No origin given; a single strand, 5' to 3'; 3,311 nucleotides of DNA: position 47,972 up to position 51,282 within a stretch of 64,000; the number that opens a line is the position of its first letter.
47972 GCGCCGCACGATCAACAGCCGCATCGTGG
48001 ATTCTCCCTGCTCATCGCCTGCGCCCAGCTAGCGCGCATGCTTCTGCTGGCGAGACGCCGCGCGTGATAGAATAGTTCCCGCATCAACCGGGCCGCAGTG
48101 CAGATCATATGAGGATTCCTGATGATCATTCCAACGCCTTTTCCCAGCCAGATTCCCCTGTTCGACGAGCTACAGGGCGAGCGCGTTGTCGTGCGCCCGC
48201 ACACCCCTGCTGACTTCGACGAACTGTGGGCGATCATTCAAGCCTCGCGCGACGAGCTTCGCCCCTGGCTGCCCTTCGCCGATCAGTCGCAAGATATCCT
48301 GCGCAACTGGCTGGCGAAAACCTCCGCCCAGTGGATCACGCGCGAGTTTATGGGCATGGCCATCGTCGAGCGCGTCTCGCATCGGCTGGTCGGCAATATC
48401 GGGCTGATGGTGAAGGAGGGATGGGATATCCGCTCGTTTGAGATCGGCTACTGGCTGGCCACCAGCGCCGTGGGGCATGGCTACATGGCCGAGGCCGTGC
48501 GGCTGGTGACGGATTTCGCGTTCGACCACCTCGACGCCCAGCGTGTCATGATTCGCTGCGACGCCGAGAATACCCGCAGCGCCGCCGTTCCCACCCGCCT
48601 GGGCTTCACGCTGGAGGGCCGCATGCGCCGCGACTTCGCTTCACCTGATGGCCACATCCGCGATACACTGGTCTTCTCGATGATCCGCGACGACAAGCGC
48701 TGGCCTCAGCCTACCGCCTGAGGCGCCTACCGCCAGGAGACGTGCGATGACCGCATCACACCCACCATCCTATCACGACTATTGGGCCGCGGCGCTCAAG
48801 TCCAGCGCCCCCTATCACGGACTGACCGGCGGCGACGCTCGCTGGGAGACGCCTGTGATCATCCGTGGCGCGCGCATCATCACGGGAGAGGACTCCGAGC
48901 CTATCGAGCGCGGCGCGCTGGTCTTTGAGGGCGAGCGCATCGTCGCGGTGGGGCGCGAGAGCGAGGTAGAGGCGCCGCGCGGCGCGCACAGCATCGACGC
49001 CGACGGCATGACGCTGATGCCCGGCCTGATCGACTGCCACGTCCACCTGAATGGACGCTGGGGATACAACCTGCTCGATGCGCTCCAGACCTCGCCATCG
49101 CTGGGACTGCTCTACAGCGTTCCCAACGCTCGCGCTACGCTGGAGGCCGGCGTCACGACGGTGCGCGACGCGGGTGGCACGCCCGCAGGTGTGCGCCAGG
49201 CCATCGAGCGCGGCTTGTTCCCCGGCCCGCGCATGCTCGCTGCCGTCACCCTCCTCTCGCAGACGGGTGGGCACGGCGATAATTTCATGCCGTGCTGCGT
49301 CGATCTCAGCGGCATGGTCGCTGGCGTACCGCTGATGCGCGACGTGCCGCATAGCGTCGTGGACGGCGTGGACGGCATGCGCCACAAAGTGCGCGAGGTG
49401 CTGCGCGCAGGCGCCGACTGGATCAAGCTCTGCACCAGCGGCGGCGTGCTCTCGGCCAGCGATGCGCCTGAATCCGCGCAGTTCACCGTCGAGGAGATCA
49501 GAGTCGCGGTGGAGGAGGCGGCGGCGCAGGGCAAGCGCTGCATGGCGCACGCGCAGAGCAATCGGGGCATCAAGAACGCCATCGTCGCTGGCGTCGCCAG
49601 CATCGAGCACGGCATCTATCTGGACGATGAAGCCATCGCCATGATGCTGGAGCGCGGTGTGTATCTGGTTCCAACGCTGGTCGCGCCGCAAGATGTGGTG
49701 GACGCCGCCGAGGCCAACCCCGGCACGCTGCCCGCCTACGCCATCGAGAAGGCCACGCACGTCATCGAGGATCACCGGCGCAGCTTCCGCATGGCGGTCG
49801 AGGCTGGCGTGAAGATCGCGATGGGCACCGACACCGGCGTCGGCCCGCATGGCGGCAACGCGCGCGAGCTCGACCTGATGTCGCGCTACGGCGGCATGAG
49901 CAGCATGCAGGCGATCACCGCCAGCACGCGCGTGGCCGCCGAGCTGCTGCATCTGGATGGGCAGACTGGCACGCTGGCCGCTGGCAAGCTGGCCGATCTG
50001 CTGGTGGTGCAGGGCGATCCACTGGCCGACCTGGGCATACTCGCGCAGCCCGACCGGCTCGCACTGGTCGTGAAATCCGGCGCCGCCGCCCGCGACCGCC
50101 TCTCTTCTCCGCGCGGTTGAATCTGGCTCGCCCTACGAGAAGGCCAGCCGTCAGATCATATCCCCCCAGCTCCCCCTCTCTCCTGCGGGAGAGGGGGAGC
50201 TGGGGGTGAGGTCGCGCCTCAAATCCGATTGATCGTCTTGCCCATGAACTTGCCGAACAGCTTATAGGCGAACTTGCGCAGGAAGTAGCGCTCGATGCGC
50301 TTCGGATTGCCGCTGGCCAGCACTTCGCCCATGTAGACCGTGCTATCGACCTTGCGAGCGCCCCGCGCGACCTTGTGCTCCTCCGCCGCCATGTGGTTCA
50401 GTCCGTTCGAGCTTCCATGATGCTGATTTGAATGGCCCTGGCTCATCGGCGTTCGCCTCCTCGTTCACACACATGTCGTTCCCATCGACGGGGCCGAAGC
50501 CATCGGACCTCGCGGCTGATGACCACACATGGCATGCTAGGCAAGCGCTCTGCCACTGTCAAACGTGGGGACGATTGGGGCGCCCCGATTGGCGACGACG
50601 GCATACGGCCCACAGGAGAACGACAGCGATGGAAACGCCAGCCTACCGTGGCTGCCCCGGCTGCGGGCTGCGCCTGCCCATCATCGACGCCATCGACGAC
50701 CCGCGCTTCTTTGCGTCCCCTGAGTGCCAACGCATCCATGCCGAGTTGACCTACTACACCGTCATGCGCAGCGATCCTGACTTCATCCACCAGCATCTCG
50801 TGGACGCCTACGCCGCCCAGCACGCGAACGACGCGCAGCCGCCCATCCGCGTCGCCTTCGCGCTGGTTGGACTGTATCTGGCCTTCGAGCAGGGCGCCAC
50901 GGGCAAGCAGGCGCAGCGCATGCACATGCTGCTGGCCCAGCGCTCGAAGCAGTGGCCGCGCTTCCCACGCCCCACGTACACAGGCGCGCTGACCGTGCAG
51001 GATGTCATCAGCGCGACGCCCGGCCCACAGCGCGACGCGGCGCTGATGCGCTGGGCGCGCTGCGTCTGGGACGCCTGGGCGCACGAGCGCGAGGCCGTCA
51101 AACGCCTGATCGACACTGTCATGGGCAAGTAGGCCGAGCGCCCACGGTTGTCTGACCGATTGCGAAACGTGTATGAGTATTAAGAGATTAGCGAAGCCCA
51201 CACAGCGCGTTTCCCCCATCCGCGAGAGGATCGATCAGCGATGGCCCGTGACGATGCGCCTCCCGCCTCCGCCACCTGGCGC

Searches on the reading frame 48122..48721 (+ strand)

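Call 72: search_protein_families(library=pfam, proteins=[window:48122-48721:+], max_evalue=0.00001)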
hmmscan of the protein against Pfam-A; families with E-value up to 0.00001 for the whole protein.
window:48122-48721:+ (199 aa): 3 families
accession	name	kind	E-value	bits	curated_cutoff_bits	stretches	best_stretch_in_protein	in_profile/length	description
PF13302.13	Acetyltransf_3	-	3.7e-29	102.6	25.4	1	21-163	1-138/138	Acetyltransferase (GNAT) domain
PF00583.31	Acetyltransf_1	-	1.4e-06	29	20.7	1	74-162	30-116/116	Acetyltransferase (GNAT) family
PF13523.12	Acetyltransf_8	-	3e-06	27.3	27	1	114-167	89-142/145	Acetyltransferase (GNAT) domain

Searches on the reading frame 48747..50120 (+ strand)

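Call 72: search_protein_families(library=pfam, proteins=[window:48747-50120:+], max_evalue=0.00001)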
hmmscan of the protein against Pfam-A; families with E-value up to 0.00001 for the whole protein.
window:48747-50120:+ (457 aa): 2 families
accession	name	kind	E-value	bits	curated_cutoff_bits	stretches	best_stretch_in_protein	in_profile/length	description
PF01979.26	Amidohydro_1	-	1.2e-51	176.5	25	1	89-445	1-342/345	Amidohydrolase family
PF07969.17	Amidohydro_3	-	1.3e-12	48.4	29.7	1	222-426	229-449/472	Amidohydrolase family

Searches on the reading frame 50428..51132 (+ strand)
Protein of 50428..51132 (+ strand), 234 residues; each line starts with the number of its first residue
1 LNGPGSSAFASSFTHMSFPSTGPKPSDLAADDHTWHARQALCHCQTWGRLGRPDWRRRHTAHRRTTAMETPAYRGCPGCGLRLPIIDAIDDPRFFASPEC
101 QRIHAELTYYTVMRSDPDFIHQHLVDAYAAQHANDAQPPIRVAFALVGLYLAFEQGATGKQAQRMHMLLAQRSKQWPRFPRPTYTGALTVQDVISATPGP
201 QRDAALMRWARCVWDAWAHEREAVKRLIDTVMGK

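Call 72: search_protein_families(library=pfam, proteins=[window:50428-51132:+], max_evalue=0.00001)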
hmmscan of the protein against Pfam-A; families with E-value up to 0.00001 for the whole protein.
window:50428-51132:+ (234 aa): 1 family
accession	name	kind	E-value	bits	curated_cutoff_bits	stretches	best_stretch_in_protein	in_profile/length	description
PF19371.4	DUF5946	-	4.1e-32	112.1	28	1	76-218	3-141/141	Family of unknown function (DUF5946)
